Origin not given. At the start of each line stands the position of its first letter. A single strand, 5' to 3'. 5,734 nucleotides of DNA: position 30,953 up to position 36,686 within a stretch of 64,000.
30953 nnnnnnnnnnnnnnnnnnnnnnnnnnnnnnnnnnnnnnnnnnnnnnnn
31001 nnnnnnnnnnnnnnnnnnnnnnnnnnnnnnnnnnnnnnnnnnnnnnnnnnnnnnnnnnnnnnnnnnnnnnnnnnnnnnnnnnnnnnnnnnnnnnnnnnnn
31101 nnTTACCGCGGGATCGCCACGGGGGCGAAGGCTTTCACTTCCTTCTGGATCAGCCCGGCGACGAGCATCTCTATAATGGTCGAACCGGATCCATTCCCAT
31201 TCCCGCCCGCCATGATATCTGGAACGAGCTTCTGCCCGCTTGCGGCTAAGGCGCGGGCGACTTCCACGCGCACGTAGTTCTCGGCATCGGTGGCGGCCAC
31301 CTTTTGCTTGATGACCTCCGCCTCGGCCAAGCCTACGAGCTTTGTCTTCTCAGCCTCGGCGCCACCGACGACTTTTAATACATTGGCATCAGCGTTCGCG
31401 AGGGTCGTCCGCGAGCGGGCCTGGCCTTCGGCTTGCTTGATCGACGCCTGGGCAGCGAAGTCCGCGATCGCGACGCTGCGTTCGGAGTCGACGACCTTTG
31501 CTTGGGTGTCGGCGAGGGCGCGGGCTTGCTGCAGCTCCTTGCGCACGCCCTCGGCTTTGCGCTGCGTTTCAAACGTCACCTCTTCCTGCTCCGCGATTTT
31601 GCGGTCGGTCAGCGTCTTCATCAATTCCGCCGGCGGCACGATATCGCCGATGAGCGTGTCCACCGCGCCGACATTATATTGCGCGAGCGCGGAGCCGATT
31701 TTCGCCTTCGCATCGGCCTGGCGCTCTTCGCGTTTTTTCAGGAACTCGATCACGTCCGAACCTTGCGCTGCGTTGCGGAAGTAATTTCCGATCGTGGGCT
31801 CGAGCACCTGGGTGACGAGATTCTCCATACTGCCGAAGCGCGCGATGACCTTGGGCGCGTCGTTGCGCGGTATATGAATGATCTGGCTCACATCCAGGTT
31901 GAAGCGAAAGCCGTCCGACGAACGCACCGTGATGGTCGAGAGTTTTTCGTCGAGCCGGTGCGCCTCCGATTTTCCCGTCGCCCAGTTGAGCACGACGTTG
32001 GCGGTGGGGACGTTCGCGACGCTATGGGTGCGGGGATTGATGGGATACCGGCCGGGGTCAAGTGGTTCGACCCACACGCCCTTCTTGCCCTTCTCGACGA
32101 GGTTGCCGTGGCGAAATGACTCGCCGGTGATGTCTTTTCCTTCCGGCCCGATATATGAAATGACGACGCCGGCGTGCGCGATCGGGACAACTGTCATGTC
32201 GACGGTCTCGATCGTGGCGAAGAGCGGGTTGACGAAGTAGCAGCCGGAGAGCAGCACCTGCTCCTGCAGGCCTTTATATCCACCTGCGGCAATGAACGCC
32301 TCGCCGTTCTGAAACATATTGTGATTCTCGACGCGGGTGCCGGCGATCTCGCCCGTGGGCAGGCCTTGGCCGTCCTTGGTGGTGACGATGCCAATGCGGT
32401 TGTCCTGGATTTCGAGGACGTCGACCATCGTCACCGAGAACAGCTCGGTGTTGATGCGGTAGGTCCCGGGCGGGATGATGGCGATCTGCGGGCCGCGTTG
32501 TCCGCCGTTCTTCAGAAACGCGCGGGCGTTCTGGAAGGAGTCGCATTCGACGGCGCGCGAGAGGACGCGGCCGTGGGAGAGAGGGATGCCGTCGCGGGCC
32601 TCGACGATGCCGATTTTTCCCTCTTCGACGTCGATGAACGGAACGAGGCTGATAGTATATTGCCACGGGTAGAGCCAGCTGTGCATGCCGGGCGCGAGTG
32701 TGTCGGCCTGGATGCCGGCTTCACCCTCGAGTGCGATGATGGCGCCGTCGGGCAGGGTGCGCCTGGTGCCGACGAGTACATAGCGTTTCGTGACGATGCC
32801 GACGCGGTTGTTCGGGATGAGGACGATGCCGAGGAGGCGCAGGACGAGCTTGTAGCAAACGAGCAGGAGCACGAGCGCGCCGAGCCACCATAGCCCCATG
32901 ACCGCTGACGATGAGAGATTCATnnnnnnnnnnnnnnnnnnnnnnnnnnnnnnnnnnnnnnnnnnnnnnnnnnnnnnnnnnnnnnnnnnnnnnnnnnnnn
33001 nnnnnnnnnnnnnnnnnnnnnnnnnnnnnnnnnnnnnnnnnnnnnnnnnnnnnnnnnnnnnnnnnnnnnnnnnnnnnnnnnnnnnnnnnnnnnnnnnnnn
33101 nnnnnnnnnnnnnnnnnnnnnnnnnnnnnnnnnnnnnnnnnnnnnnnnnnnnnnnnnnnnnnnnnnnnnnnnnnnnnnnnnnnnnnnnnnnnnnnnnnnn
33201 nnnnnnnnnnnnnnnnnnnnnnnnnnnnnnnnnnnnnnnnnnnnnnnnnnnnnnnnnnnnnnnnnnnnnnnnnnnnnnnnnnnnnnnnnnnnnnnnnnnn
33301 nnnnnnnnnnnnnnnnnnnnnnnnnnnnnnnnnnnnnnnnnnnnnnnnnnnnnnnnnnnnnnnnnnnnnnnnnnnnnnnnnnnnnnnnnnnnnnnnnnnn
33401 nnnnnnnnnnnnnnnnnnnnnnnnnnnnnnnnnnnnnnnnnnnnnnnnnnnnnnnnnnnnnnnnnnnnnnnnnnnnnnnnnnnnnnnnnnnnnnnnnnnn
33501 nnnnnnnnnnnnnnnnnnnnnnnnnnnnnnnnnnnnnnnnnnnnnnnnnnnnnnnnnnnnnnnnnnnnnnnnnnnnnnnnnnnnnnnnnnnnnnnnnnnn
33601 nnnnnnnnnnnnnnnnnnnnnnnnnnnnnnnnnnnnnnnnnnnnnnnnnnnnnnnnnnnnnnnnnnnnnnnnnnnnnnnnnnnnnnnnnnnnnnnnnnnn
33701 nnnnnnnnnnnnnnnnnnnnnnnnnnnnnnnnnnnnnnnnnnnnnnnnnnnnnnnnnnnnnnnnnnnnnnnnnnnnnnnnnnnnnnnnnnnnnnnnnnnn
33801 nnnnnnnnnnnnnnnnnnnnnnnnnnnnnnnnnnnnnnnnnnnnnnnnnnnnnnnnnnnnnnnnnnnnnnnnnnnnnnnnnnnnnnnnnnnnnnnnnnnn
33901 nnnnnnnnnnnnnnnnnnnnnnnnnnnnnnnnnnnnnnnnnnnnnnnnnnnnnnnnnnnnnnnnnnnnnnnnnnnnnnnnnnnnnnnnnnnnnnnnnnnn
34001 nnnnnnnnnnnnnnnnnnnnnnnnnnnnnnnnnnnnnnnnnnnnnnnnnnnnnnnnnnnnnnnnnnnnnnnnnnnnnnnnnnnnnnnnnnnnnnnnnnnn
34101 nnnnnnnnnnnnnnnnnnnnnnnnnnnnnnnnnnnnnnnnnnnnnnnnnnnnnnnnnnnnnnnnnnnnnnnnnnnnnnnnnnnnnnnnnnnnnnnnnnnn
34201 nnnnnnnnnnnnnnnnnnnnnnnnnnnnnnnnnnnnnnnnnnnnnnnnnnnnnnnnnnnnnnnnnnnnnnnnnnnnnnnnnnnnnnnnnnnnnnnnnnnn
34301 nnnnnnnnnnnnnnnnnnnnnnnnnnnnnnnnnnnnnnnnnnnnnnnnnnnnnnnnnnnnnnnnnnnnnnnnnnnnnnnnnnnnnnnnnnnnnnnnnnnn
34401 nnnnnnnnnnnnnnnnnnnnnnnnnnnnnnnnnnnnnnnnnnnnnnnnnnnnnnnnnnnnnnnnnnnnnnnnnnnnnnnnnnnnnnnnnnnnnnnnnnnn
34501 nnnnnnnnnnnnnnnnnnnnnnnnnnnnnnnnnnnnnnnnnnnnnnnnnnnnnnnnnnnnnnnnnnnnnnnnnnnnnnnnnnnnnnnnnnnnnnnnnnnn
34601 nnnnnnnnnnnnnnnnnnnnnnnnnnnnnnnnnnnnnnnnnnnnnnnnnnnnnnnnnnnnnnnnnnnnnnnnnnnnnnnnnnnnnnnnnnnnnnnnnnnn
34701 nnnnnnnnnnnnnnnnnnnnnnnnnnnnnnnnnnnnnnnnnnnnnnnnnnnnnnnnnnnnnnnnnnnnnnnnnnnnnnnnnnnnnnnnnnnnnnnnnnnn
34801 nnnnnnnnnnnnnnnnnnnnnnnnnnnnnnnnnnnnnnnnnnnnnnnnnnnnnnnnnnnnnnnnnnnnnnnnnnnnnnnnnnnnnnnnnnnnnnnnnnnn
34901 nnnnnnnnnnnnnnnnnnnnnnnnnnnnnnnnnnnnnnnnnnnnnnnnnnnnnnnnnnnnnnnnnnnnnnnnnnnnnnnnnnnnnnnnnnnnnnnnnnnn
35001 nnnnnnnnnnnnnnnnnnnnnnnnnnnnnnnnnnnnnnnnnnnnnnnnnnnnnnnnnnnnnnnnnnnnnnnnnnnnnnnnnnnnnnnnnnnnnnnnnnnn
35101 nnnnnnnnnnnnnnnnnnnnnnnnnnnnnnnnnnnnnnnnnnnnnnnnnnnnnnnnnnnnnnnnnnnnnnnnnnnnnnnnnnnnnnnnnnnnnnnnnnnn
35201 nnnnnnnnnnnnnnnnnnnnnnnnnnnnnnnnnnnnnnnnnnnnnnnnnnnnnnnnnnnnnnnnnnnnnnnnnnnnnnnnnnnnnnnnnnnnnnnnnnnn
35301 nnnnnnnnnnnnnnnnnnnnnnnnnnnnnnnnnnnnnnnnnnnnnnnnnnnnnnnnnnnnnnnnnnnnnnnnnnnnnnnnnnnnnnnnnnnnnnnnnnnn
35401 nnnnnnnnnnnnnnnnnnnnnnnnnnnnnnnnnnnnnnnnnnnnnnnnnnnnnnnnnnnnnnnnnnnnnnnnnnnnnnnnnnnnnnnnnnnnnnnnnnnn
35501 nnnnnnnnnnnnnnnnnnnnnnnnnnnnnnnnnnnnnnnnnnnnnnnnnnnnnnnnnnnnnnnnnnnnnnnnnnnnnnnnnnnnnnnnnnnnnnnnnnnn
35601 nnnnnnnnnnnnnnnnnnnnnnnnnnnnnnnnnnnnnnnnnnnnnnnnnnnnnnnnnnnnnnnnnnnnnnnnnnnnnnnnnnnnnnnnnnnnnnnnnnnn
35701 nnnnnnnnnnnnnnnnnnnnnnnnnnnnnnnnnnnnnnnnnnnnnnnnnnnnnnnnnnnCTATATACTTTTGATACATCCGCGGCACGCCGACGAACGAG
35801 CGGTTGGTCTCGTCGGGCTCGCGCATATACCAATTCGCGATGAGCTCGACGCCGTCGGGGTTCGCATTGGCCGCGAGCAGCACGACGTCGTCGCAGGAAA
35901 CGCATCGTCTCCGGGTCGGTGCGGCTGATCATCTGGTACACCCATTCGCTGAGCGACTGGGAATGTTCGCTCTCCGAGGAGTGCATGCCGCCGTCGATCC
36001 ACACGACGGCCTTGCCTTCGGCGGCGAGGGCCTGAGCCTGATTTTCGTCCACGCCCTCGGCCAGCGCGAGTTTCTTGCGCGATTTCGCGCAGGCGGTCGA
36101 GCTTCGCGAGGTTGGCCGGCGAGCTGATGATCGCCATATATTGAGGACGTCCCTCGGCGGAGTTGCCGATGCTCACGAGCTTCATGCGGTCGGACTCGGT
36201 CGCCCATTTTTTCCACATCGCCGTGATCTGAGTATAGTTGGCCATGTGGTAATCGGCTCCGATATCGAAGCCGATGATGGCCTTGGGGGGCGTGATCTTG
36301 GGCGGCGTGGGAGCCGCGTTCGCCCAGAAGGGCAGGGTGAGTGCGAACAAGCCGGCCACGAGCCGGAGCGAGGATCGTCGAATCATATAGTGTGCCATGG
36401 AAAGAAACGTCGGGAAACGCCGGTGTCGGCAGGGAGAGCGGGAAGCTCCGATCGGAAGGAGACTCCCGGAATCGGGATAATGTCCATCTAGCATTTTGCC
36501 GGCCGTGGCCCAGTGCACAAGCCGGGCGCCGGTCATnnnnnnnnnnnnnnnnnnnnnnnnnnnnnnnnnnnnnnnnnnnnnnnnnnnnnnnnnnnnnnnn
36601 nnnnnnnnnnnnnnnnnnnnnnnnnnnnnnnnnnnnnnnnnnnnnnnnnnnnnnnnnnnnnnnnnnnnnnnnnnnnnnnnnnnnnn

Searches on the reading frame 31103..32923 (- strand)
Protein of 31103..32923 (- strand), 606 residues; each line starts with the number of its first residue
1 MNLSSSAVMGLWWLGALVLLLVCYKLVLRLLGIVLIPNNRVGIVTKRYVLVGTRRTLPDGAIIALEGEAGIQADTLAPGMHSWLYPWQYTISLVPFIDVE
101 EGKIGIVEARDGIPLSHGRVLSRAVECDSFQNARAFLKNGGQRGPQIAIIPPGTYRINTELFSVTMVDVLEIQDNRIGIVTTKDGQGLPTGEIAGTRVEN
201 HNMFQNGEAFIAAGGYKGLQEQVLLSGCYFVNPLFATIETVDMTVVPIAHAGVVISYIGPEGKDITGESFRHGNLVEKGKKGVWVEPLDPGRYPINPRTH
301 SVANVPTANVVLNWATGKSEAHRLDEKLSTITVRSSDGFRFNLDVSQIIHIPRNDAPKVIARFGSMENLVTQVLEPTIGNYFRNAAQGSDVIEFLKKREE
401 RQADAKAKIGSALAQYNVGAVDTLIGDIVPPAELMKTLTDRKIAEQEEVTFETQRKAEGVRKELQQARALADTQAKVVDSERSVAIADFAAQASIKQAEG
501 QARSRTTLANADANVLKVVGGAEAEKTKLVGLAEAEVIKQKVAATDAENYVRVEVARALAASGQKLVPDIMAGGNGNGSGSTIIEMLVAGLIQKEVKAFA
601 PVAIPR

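Call 19: search_protein_families(library=pfam, proteins=[window:31103-32923:-])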
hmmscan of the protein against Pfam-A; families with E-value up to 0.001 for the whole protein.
window:31103-32923:- (606 aa): 1 family
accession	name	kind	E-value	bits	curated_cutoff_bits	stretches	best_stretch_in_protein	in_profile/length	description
PF01145.31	Band_7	-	2.8e-30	106.1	23.6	1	277-461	19-166/176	SPFH domain / Band 7 family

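Call 20: find_encoding_contigs(protein=window:31103-32923:-, flank=10000, max_places=6)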
Protein window:31103-32923:- (606 aa): no gene with exactly this product is on record in the collection.

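Call 23: find_homologous_proteins(query=window:31103-32923:-, max_evalue=1e-20)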
Query window:31103-32923:- (606 aa): 8000 proteins with E <= 1e-20 among 8000 candidates; the best 120 are listed.
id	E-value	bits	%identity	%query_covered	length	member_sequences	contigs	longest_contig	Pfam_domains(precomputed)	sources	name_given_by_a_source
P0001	0.0e+0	1318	100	99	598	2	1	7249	PF01145.32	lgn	-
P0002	0.0e+0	1199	89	99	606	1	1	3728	PF01145.32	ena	-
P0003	0.0e+0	1021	78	96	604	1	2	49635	PF01145.32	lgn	-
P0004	0.0e+0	1021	77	98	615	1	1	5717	PF01145.32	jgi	jgi:uncharacterized membrane protein YqiK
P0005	0.0e+0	1016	76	98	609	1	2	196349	PF01145.32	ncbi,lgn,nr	ncbi:MAG: hypothetical protein HYR88_13260 [Verrucomicrobia bacterium]|nr:hypothetical protein [Verr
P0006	0.0e+0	1011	77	94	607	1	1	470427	PF01145.32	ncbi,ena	-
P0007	0.0e+0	1010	76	98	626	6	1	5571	PF01145.32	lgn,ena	-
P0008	2.3e-298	1009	77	96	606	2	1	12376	PF01145.32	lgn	-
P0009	6.5e-298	1007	74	99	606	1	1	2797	PF01145.32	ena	-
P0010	7.0e-298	1007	76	98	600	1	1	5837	PF01145.32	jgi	jgi:uncharacterized membrane protein YqiK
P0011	7.2e-298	1007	77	93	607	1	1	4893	PF01145.32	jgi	jgi:uncharacterized membrane protein YqiK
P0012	1.4e-296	1003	76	97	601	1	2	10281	PF01145.32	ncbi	-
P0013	2.9e-296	1002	77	95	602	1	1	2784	PF01145.32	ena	-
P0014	6.0e-296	1001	76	94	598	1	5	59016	PF01145.32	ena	-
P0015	7.1e-296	1000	77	93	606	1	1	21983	PF01145.32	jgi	jgi:uncharacterized membrane protein YqiK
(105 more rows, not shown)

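Call 24: find_encoding_contigs(protein=P0002, flank=10000, max_places=4)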
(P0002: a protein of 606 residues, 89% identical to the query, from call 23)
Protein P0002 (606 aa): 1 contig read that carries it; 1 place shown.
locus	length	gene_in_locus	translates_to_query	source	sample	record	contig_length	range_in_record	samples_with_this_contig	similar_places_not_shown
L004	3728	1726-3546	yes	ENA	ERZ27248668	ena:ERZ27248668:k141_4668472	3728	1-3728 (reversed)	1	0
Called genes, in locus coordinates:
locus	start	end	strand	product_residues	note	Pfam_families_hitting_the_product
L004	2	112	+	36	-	?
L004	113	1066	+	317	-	PF02899:Phage_int_SAM_1, PF00589:Phage_integrase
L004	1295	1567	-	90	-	-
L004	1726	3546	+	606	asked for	PF01145:Band_7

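Call 25: find_encoding_contigs(protein=P0001, flank=10000, max_places=4)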
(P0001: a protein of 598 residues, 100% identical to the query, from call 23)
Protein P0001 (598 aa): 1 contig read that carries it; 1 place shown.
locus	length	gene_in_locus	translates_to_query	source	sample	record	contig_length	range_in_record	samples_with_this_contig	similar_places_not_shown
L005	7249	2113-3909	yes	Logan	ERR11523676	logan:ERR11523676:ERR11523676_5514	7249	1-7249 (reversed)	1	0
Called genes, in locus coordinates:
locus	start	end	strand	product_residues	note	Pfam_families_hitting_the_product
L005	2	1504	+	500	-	?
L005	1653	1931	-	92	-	-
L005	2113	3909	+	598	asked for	PF01145:Band_7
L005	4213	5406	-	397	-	PF13472:Lipase_GDSL_2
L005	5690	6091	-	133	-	-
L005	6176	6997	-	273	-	PF01370:Epimerase, PF05368:NmrA, PF13460:NAD_binding_10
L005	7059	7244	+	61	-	-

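Call 26: find_encoding_contigs(protein=P0003, flank=10000, max_places=4)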
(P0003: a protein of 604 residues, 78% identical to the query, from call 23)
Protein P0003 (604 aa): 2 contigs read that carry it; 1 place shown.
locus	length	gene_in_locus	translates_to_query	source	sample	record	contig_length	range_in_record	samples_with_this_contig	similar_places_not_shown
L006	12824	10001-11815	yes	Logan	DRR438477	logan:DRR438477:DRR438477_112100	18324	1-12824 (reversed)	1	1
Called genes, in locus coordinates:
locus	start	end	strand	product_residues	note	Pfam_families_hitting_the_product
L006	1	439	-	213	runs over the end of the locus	PF09335:VTT_dom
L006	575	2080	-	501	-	PF08668:HDOD, PF00990:GGDEF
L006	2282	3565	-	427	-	PF12704:MacB_PCD, PF02687:FtsX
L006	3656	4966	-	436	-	PF12704:MacB_PCD, PF02687:FtsX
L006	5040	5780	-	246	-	PF02463:SMC_N (faint), PF00005:ABC_tran, PF13304:AAA_21 (weak)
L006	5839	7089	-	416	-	PF25917:BSH_RND, PF25973:BSH_CzcB, PF25954:Beta-barrel_RND_2, PF25975:CzcB_C (weak)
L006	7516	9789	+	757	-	PF16499:Melibiase_2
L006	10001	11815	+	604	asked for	PF01145:Band_7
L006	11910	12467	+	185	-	PF07638:Sigma70_ECF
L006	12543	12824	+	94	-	?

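Call 55: find_homologous_proteins(query=L005:4213-5406:-, max_evalue=1e-40)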
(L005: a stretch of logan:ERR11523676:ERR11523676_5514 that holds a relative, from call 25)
Query L005:4213-5406:- (397 aa): 1790 proteins with E <= 1e-40 among 8000 candidates; the best 120 are listed.
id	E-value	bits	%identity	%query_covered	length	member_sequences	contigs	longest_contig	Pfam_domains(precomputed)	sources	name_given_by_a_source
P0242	4.5e-268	906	100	100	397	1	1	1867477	PF13472.13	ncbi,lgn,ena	-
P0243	1.1e-172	592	68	94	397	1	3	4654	PF13472.13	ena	-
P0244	1.9e-167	575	65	99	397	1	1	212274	PF17996.8,PF13472.13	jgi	jgi:lysophospholipase L1-like esterase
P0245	1.0e-153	530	60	99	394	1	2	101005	PF13472.13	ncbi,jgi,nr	ncbi:MAG TPA: GDSL-type esterase/lipase family protein [Rariglobus sp.]|jgi:lysophospholipase L1-lik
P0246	2.9e-152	525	65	91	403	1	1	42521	PF13472.13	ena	-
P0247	1.8e-147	509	61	91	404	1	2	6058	PF13472.13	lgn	-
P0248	6.4e-146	504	58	97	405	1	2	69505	PF13472.13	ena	-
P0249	1.8e-145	503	61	91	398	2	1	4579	PF13472.13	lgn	-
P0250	6.3e-144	498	57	99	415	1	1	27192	PF13472.13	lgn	-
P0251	1.1e-143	497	58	99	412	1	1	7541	PF13472.13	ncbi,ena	-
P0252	1.2e-143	497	60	91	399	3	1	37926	PF13472.13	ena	-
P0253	3.3e-143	495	60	91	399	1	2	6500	PF13472.13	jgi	-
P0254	7.0e-143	494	59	91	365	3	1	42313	PF13472.13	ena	-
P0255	8.7e-143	494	60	92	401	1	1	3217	PF13472.13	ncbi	-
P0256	1.9e-142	493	57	97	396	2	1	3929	PF13472.13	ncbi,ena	-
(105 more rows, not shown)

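Call 56: find_encoding_contigs(protein=P0243, flank=4000, max_places=3)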
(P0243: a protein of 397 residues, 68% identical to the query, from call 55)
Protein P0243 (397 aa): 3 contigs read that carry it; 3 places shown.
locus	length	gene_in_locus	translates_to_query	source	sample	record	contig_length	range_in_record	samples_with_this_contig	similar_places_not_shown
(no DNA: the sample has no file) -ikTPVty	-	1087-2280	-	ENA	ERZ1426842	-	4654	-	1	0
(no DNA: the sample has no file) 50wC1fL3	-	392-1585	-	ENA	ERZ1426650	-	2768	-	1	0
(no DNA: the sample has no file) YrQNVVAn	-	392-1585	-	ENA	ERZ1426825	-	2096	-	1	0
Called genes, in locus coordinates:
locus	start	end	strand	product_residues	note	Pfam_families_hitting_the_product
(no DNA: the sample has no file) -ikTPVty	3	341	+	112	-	?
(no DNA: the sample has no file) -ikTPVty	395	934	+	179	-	PF10604:Polyketide_cyc2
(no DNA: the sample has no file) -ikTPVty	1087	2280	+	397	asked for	PF13472:Lipase_GDSL_2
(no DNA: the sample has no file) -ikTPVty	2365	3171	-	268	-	PF13489:Methyltransf_23, PF01209:Ubie_methyltran, PF13847:Methyltransf_31, PF08241:Methyltransf_11, PF08242:Methyltransf_12, PF13649:Methyltransf_25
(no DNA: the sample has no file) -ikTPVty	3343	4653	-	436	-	?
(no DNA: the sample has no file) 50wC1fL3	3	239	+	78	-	?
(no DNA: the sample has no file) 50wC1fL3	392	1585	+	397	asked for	PF13472:Lipase_GDSL_2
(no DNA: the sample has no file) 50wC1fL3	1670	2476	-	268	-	PF13489:Methyltransf_23, PF01209:Ubie_methyltran, PF13847:Methyltransf_31, PF08241:Methyltransf_11, PF08242:Methyltransf_12, PF13649:Methyltransf_25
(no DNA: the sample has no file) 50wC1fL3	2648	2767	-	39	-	?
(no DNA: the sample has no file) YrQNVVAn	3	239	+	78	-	?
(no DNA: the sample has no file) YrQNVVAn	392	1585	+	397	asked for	PF13472:Lipase_GDSL_2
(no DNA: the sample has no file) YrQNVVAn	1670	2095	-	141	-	?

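Call 57: find_encoding_contigs(protein=P0244, flank=4000, max_places=2)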
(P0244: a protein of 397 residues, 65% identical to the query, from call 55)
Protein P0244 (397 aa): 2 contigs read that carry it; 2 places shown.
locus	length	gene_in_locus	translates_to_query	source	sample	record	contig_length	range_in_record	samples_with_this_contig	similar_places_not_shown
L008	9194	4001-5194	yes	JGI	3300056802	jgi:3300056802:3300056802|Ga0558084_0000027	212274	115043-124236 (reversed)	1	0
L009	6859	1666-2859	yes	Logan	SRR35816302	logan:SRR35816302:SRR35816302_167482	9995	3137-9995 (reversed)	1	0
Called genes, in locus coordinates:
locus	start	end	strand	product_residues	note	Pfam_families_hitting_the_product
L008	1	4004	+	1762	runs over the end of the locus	-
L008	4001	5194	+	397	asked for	PF13472:Lipase_GDSL_2, PF17996:CE2_N (faint)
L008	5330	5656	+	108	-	-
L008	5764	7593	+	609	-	PF07940:Hepar_II_III_C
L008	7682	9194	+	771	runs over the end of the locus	PF14871:GHL6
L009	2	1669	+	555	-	?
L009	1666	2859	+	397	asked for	PF13472:Lipase_GDSL_2, PF17996:CE2_N (faint)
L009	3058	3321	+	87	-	-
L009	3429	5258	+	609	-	PF07940:Hepar_II_III_C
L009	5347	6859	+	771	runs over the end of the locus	PF14871:GHL6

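Call 82: search_protein_families(library=ncbifam, max_evalue=0.001, proteins=[window:31103-32923:-])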
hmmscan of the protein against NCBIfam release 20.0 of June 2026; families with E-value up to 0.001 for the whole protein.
window:31103-32923:- (606 aa): 0 families

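Call 83: search_protein_families(library=padloc, max_evalue=0.001, proteins=[window:31103-32923:-])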
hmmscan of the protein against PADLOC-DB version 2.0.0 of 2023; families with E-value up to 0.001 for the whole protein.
window:31103-32923:- (606 aa): 0 families

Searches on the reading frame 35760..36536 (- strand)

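Call 19: search_protein_families(library=pfam, proteins=[window:35760-36536:-])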
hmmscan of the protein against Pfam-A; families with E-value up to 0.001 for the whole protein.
window:35760-36536:- (258 aa): 1 family
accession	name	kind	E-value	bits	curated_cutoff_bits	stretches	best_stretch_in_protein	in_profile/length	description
PF00246.29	Peptidase_M14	-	3.9e-05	23.9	21.6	1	106-144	3-42/286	Zinc carboxypeptidase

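Call 82: search_protein_families(library=ncbifam, max_evalue=0.001, proteins=[window:35760-36536:-])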
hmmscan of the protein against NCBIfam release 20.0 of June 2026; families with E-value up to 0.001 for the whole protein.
window:35760-36536:- (258 aa): 0 families

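Call 83: search_protein_families(library=padloc, max_evalue=0.001, proteins=[window:35760-36536:-])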
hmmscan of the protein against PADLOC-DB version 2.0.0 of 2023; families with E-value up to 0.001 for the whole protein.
window:35760-36536:- (258 aa): 0 families
